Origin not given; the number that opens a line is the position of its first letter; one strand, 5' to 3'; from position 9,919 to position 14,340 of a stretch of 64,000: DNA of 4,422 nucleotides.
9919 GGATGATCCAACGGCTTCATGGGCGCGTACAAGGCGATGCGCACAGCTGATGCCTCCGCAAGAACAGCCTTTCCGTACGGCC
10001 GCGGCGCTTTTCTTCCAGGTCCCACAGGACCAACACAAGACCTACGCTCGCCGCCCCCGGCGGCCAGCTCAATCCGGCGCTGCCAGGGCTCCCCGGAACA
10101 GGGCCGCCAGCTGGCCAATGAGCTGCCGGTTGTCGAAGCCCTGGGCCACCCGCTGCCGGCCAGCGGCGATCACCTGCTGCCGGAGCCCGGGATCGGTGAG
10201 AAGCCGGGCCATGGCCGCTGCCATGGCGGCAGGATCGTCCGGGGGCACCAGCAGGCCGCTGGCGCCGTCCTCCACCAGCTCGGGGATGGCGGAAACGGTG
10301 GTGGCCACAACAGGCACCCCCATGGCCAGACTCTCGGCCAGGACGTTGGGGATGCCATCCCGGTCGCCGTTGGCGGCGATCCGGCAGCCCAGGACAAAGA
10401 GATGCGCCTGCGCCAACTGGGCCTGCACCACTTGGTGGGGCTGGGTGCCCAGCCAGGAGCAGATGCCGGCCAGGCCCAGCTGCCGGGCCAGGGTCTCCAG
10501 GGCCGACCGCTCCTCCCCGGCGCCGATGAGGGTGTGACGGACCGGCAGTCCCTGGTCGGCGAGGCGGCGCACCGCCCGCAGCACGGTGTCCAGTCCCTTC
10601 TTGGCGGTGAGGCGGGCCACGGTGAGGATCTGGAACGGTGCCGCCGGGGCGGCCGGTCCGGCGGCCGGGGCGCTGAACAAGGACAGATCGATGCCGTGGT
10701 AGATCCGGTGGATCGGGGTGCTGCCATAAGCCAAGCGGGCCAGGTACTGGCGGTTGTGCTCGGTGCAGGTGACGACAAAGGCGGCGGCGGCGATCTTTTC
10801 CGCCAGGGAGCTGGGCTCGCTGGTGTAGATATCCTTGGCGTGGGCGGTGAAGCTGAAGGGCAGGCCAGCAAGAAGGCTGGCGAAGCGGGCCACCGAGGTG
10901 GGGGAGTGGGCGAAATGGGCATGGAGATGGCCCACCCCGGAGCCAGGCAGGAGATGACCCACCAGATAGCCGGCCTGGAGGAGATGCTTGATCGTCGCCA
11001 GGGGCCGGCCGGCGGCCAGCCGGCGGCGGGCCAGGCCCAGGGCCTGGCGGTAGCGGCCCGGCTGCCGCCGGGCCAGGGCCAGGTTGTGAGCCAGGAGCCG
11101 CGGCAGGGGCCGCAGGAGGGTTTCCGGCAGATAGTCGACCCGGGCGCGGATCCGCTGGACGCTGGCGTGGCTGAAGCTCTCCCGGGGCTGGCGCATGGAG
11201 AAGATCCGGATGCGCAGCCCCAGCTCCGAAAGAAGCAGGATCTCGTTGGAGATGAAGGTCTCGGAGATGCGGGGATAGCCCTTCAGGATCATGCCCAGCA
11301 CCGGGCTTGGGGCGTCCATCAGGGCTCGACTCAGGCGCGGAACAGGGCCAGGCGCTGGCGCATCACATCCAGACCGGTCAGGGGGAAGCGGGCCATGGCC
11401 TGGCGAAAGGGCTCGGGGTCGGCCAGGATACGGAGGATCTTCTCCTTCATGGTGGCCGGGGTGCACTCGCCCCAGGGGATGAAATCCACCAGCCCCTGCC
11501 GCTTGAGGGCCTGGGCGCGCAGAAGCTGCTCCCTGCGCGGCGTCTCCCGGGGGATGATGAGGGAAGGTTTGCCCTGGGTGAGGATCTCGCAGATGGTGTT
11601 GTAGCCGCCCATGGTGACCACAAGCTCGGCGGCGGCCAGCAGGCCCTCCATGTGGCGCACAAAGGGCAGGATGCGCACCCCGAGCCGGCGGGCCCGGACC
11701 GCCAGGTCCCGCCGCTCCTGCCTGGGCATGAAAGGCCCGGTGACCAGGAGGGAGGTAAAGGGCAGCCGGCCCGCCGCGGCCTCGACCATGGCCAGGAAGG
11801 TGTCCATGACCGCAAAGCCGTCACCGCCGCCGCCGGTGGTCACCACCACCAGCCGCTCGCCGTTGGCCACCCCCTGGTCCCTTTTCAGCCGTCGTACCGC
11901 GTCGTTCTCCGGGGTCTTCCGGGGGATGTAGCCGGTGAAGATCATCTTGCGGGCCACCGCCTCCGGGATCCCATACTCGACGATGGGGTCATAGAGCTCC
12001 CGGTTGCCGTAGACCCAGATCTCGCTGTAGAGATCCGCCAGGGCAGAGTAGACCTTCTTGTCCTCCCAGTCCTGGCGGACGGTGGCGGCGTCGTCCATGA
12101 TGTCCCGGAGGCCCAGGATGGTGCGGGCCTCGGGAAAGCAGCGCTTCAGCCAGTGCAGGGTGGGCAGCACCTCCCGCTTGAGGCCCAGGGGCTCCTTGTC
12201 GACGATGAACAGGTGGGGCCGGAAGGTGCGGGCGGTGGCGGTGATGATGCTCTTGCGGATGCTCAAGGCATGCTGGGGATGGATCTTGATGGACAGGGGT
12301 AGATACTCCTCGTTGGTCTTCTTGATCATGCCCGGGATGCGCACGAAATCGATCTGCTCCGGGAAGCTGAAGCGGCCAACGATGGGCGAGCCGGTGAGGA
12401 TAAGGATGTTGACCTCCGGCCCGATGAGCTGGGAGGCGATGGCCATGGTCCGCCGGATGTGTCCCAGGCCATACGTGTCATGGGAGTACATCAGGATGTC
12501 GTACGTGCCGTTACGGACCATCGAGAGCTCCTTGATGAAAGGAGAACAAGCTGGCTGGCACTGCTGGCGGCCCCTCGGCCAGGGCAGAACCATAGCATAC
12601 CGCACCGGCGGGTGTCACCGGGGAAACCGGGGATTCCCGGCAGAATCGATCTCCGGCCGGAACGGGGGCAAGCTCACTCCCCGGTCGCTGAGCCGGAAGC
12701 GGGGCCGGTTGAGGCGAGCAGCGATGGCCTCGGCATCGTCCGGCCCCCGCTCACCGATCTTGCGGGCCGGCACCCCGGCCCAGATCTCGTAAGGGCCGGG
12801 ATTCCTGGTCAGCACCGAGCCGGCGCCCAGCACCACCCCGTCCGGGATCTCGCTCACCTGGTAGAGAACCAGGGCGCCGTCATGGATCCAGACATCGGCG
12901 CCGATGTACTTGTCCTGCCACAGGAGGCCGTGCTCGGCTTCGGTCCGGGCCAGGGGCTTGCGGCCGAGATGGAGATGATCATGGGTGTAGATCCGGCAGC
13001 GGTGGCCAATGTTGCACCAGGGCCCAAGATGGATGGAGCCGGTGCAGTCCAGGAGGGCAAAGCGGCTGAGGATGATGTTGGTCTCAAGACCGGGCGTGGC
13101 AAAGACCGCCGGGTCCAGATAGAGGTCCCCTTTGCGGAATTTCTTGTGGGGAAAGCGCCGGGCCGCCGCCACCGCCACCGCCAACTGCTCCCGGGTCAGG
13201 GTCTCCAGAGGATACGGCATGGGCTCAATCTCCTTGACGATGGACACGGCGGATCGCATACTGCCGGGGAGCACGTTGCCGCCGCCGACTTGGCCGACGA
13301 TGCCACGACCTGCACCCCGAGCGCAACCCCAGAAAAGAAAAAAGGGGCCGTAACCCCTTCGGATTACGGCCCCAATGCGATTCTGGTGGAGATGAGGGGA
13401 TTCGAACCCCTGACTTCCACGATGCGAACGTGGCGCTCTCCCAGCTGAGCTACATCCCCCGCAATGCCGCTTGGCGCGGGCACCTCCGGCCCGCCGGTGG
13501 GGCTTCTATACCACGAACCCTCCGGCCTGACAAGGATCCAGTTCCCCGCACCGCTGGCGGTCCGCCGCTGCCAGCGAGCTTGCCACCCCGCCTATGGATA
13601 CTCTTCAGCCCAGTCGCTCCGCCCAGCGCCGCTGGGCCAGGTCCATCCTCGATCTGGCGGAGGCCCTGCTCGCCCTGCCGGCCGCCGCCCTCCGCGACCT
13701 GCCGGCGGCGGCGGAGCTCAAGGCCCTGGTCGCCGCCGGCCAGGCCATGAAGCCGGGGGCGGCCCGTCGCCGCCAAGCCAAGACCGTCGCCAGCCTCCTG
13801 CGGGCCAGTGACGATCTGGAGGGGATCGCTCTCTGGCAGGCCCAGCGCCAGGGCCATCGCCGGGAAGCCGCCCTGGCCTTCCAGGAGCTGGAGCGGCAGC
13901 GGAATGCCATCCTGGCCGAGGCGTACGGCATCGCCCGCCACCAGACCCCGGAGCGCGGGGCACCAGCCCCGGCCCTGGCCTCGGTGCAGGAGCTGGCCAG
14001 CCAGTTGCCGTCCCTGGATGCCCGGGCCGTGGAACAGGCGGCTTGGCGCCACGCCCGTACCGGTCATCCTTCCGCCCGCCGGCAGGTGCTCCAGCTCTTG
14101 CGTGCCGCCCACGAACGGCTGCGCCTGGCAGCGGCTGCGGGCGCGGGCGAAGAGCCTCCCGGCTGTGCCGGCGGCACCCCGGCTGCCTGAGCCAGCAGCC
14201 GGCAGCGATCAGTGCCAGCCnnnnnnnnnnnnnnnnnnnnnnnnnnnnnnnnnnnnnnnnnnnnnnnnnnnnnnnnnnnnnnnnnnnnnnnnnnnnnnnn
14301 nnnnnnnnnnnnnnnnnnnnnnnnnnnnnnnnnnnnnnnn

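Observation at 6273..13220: Seven-gene glycoconjugate pathway lacking any classical polysaccharide export or priming gene, fused in one transcriptional direction to the FtsX-type ABC system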

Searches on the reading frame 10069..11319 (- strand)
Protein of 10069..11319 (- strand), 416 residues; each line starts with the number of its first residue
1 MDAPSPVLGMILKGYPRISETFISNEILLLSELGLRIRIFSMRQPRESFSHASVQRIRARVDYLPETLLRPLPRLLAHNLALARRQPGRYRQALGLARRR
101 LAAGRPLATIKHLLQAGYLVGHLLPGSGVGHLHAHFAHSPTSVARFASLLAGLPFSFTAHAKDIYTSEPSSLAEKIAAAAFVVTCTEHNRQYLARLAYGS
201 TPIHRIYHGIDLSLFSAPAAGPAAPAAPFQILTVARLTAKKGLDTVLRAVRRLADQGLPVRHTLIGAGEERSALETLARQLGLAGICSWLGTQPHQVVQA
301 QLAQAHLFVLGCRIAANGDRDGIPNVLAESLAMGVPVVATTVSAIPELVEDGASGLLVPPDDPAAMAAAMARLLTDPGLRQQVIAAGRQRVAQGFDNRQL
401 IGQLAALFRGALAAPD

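Call 5: search_protein_families(library=pfam, proteins=[window:10069-11319:-], max_evalue=0.01)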
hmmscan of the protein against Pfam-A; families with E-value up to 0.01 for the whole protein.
window:10069-11319:- (416 aa): 5 families
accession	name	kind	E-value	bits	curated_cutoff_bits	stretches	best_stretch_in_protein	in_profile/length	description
PF13692.12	Glyco_trans_1_4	-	1.1e-31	110.4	27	1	230-376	3-142/142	Glycosyl transferases group 1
PF00534.26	Glycos_transf_1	-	1.8e-31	109.4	26.4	1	227-390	14-172/172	Glycosyl transferases group 1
PF13524.12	Glyco_trans_1_2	-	2.9e-09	37.5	25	1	300-404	41-142/144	Glycosyl transferase-like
PF13439.12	Glyco_transf_4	-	3.3e-06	27.7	28.5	1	131-213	75-169/170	Glycosyltransferase Family 4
PF20706.3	GT4-conflict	-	7.6e-06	25.6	26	1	197-391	168-372/385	Family 4 Glycosyltransferase in conflict systems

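Call 6: search_protein_families(library=ncbifam, proteins=[window:10069-11319:-], max_evalue=0.01)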
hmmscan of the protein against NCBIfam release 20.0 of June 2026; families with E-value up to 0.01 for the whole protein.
window:10069-11319:- (416 aa): 37 families (the best 25 are shown)
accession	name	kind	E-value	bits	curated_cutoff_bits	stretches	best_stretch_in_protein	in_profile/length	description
NF041876.1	EPS_EpsE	equivalog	5.1e-59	200.5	400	1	8-399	1-384/389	exopolysaccharide biosynthesis GT4 family glycosyltransferase EpsE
TIGR04005.1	wcaL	equivalog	3.5e-40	138.1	537.6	1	10-409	5-404/406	colanic acid biosynthesis glycosyltransferase WcaL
TIGR03088.1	stp2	hypoth_equivalog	1.6e-29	103.1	409.05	1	188-410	146-372/374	TIGR03088 family PEP-CTERM/XrtA system glycosyltransferase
TIGR03999.1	thiol_BshA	equivalog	1.4e-18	67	273.7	1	240-410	211-372/375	N-acetyl-alpha-D-glucosaminyl L-malate synthase BshA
NF038229.1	Glyco4_Geo_Pelo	equivalog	9.1e-17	61.1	400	1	133-411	60-336/338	GPMC system family 4 glycosyltransferase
NF047684.1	TeichurnBiosyTuaC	equivalog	1.2e-16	60.6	550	1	132-406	112-384/391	teichuronic acid biosynthesis protein TuaC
NF007640.0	PRK10307.1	subfamily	1.4e-16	60.4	276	1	234-410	235-406/411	WcaI family glycosyltransferase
TIGR04063.1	stp3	hypoth_equivalog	2.6e-16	59.5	442.05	1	182-398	161-382/397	TIGR04063 family PEP-CTERM/XrtA system glycosyltransferase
TIGR03449.1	mycothiol_MshA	equivalog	2.2e-14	53.2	462.5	1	177-412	163-404/406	D-inositol-3-phosphate glycosyltransferase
NF038298.1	EPS_HpsO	equivalog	6.9e-14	51.4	575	1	229-408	202-384/388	hormogonium polysaccharide biosynthesis glycosyltransferase HpsO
NF046085.1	XrtY_assoc_Gly1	equivalog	9e-14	51.1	400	1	181-409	163-382/387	XrtY-associated glycosyltransferase XYAG1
TIGR02149.1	glgA_Coryne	subfamily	3.1e-13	49.6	302.4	1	178-404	144-383/391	glycogen synthase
NF050056.1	ProtGlycPglH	equivalog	4.2e-13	49.1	600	1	231-400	182-342/354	GalNAc-alpha-(1->4)-GalNAc-alpha-(1->3)-diNAcBac-PP-undecaprenol alpha-1,4-N-acetyl-D-galactosaminyltransferase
NF050063.1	ProtGlycPglJ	equivalog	1.4e-12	47.6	500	1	203-401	170-356/363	N-acetylgalactosamine-N,N'-diacetylbacillosaminyl-diphospho-undecaprenol 4-alpha-N-acetylgalactosaminyltransferase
NF038011.1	PelF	equivalog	6.6e-12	45.2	100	1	179-406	258-487/489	GT4 family glycosyltransferase PelF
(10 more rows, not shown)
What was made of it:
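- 10069..11319 (-): C: GT4 glycosyltransferase, EpsE/WcaL-like over its full length, 416 aa. NCBIfam EpsE 5.1e-59 and WcaL 3.5e-40, both below cut-off (calls 5, 6).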

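Call 105: search_protein_families(library=padloc, proteins=[window:10069-11319:-], max_evalue=0.00001)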
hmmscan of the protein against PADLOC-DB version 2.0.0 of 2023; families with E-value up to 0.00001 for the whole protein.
window:10069-11319:- (416 aa): 0 families

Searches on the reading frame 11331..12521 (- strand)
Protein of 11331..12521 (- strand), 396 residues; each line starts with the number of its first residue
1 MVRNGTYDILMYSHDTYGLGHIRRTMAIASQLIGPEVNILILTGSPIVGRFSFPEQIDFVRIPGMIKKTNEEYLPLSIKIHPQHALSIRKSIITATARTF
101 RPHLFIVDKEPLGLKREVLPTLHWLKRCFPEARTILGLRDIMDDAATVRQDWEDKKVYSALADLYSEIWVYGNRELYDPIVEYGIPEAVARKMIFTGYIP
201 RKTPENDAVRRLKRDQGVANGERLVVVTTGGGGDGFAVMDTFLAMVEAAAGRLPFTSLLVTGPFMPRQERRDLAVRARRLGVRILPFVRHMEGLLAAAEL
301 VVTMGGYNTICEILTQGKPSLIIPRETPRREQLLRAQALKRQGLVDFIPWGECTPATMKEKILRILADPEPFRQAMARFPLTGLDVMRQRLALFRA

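Call 5: search_protein_families(library=pfam, proteins=[window:11331-12521:-], max_evalue=0.01)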
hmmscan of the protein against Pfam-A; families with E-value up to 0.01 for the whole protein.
window:11331-12521:- (396 aa): 2 families
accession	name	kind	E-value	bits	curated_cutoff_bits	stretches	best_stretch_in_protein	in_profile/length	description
PF04101.22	Glyco_tran_28_C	-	1.3e-14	55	22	1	254-375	30-149/166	Glycosyltransferase family 28 C-terminal domain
PF06722.18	EryCIII-like_C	-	0.0025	18.3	31.7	1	281-375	32-121/145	Erythromycin biosynthesis protein CIII-like, C-terminal domain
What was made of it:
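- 11331..12521 (-): B: GT-B glycosyltransferase with a GT28/GT1-type C-terminal donor domain (first 'COG4671-like' copy), 396 aa. Glyco_tran_28_C 1.3e-14 (call 5).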

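Call 6: search_protein_families(library=ncbifam, proteins=[window:11331-12521:-], max_evalue=0.01)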
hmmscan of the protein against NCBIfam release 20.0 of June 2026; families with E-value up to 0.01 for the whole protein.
window:11331-12521:- (396 aa): 9 families
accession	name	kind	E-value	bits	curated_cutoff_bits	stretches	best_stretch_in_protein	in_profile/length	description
TIGR00661.1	MJ1255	subfamily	2.9e-09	36.7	195.9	1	282-352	231-301/321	MJ1255/VC2487 family glycosyltransferase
TIGR01133.1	murG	equivalog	1.6e-07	30.6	250.25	1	225-370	184-328/353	undecaprenyldiphospho-muramoylpentapeptide beta-N-acetylglucosaminyltransferase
TIGR01426.2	MGT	subfamily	2.4e-07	30.1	260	1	287-371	283-363/393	macrolide family glycosyltransferase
TIGR04516.1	glycosyl_450act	subfamily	3.6e-07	29.6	440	1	282-375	301-389/418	activator-dependent family glycosyltransferase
NF009102.0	PRK12446.1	equivalog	4.3e-07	29.2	339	1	292-379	247-336/352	undecaprenyldiphospho-muramoylpentapeptide beta-N-acetylglucosaminyltransferase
NF041548.1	PssE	equivalog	0.0013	18.7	120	1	283-326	44-87/146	PssE/Cps14G family polysaccharide biosynthesis glycosyltransferase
TIGR03590.1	PseG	equivalog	0.0024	17.5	153.55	0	17-39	13-35/280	UDP-2,4-diacetamido-2,4,6-trideoxy-beta-L-altropyranose hydrolase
NF010134.0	PRK13608.1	equivalog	0.0052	15.9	557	0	165-323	147-299/391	diglucosyl diacylglycerol synthase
NF006766.0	PRK09288.1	equivalog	0.0074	15.1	339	0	271-368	25-122/396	formate-dependent phosphoribosylglycinamide formyltransferase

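Call 105: search_protein_families(library=padloc, proteins=[window:11331-12521:-], max_evalue=0.00001)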
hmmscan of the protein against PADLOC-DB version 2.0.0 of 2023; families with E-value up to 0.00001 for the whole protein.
window:11331-12521:- (396 aa): 0 families

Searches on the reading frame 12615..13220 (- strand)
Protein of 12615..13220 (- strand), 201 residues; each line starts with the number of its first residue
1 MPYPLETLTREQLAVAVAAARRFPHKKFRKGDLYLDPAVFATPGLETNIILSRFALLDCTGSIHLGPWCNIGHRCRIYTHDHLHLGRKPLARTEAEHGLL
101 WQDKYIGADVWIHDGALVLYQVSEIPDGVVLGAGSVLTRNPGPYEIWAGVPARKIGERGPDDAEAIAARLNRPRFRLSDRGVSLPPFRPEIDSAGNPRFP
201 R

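Call 5: search_protein_families(library=pfam, proteins=[window:12615-13220:-], max_evalue=0.01)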
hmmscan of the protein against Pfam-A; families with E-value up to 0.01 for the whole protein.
window:12615-13220:- (201 aa): 1 family
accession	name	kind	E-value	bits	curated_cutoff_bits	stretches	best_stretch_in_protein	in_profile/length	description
PF00132.30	Hexapep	-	0.00011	22.2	27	0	105-139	3-36/36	Bacterial transferase hexapeptide (six repeats)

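Call 6: search_protein_families(library=ncbifam, proteins=[window:12615-13220:-], max_evalue=0.01)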
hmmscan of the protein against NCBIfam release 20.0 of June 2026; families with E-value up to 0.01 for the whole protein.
window:12615-13220:- (201 aa): 19 families
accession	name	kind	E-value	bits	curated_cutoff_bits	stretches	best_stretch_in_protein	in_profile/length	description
TIGR03308.1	phn_thr-fam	hypoth_equivalog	2.9e-12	46.9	201.65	1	104-171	109-172/204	phosphonate metabolim protein, transferase hexapeptide repeat family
NF000490.1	chloram_CatB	equivalog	1.5e-08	34.3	350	1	94-163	100-169/210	type B chloramphenicol O-acetyltransferase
NF000311.1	Vat_ABCDEFH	equivalog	6.1e-08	32.5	300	1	102-162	109-168/201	Vat family streptogramin A O-acetyltransferase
NF007240.0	PRK09677.1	equivalog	1.1e-07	31.6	243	1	47-155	70-181/192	putative lipopolysaccharide biosynthesis O-acetyl transferase WbbJ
TIGR03570.1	NeuD_NnaD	subfamily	4.8e-07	29.6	160.8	1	105-153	155-202/202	NeuD/PglB/VioB family sugar acetyltransferase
NF033468.1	stregram_VatI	exception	6.2e-07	29.4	415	1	101-158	110-166/208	streptogramin A O-acetyltransferase Vat(I)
NF007499.0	PRK10092.1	equivalog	2.3e-06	27.5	314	1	32-155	59-180/183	maltose O-acetyltransferase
NF000020.1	stregram_VatE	exception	2.3e-06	27.4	450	1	101-157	113-168/214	streptogramin A O-acetyltransferase Vat(E)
NF000101.1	stregram_VatA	exception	1.3e-05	25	450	1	99-161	114-175/219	streptogramin A O-acetyltransferase Vat(A)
NF000097.1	stregram_VatC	exception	3.5e-05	23.8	425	1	104-170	119-182/212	streptogramin A O-acetyltransferase Vat(C)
NF000111.1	stregram_VatD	exception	3.6e-05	23.6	400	1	102-162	112-171/209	streptogramin A O-acetyltransferase Vat(D)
NF000504.1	stregram_VatH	exception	3.9e-05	23.6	475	1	100-158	114-171/216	streptogramin A O-acetyltransferase Vat(H)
NF007076.0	PRK09527.1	equivalog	4e-05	23.1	347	1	105-158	133-185/203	galactoside O-acetyltransferase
NF041874.1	EPS_EpsC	equivalog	4.9e-05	23.1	150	1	64-156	83-165/168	serine O-acetyltransferase EpsC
NF000084.1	amicyc_ac_ApmA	equivalog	0.00021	21.1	550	1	105-154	178-228/274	aminocyclitol acetyltransferase ApmA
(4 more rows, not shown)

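Call 58: list_cluster_members(proteins=[window:12615-13220:-, window:11331-12521:-, window:10069-11319:-, window:8838-9962:-, window:8242-8841:-, window:6273-7091:-, window:5558-6259:-, window:4752-5489:-, window:8242-8853:-, window:4752-5561:-])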
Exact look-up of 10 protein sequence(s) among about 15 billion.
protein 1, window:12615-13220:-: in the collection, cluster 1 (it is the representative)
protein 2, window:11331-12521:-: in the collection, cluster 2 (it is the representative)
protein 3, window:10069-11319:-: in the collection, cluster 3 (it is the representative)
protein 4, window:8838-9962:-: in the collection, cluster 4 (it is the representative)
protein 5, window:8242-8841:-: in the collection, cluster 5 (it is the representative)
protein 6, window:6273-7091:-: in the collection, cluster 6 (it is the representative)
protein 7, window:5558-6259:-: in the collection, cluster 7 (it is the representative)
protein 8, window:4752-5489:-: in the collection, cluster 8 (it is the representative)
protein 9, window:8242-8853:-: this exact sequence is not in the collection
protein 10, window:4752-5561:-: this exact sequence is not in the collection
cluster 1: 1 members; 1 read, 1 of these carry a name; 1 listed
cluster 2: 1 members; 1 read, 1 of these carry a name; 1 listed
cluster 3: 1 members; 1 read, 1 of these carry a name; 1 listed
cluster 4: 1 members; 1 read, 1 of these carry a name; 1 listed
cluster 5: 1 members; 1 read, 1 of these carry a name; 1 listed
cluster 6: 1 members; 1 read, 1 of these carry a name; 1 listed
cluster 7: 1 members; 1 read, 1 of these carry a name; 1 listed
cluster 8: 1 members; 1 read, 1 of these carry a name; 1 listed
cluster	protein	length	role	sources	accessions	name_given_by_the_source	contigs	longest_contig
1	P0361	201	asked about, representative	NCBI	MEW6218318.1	MAG: acyltransferase [Thermodesulfobacteriota bacterium]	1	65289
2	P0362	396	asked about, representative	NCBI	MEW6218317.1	MAG: glycosyltransferase [Thermodesulfobacteriota bacterium]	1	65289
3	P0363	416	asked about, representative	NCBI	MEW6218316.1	MAG: glycosyltransferase [Thermodesulfobacteriota bacterium]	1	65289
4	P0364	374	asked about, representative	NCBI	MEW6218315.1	MAG: glycosyltransferase family 4 protein [Thermodesulfobacteriota bacterium]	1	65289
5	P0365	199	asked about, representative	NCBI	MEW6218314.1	MAG: histidine phosphatase family protein [Thermodesulfobacteriota bacterium]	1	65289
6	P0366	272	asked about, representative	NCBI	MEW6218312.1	MAG: polysaccharide deacetylase [Thermodesulfobacteriota bacterium]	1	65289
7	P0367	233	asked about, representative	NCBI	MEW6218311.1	MAG: FtsX-like permease family protein [Thermodesulfobacteriota bacterium]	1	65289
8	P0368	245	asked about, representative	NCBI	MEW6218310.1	MAG: ABC transporter ATP-binding protein [Thermodesulfobacteriota bacterium]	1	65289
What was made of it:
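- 12615..13220 (-): A: left-handed beta-helix (hexapeptide) acyl/acetyltransferase, 201 aa. Soluble. NCBI calls it 'acyltransferase' (call 58).
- Checked: The starts and stops I derived for A to I are exactly NCBI's calls MEW6218310-18 (call 58).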

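Call 105: search_protein_families(library=padloc, proteins=[window:12615-13220:-], max_evalue=0.00001)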
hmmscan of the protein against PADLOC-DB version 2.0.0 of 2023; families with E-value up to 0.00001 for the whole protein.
window:12615-13220:- (201 aa): 0 families

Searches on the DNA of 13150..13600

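Call 84: search_rna_families(source=window, start=13150, end=13600, threshold=evalue, max_evalue=1)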
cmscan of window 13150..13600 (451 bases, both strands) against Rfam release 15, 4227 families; matches with E-value up to 1: 6.
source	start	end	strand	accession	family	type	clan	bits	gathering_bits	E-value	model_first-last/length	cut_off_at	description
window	13387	13459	-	RF00005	tRNA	Gene; tRNA;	CL00001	68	29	7.7e-15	1-71/71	no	tRNA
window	13324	13411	-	RF04321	tmRNA_permuted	Gene;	-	28.7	47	0.00042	36-93/213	no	permuted transfer-messenger RNA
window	13338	13394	-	RF02235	asX1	Gene; sRNA;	-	25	70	0.11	1-115/115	no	Xanthomonadaceae sRNA asX1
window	13548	13587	+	RF01340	CRISPR-DR29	Gene; CRISPR;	-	24.3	39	0.0066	1-37/37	no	CRISPR RNA direct repeat element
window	13386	13459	+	RF04354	Plastid-ycf2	Cis-reg;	-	20.7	65.7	0.086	1-75/75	no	Plastid-ycf2 5UTR RNA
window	13387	13433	+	RF04351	Plastid-psbl-rps4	Cis-reg;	-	16.7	68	0.85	1-53/53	no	Plastid-psbl-rps4 3UTR RNA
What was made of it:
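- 13344..13459 (-): Upstream boundary: tRNA-Ala(CGC) at 13384-13459, followed by a 13-bp GC-rich hairpin and T-run terminator at 13344-13373. Rfam tRNA, 68 bits (call 84).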

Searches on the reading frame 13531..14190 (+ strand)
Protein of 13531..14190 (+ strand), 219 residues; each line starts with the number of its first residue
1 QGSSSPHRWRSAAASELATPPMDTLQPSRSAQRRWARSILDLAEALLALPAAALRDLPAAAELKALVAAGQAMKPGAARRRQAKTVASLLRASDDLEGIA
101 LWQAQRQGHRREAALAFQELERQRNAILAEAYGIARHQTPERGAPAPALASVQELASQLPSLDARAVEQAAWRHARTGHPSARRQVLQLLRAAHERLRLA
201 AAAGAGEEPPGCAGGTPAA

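Call 7: search_protein_families(library=pfam, proteins=[window:13531-14190:+], max_evalue=0.001)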
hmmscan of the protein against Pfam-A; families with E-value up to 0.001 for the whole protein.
window:13531-14190:+ (219 aa): 1 family
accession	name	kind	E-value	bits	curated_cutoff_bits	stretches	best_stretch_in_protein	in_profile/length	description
PF04751.20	DarP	-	5.4e-17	62.5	26.3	1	26-191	2-153/153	Dual-action ribosomal maturation protein DarP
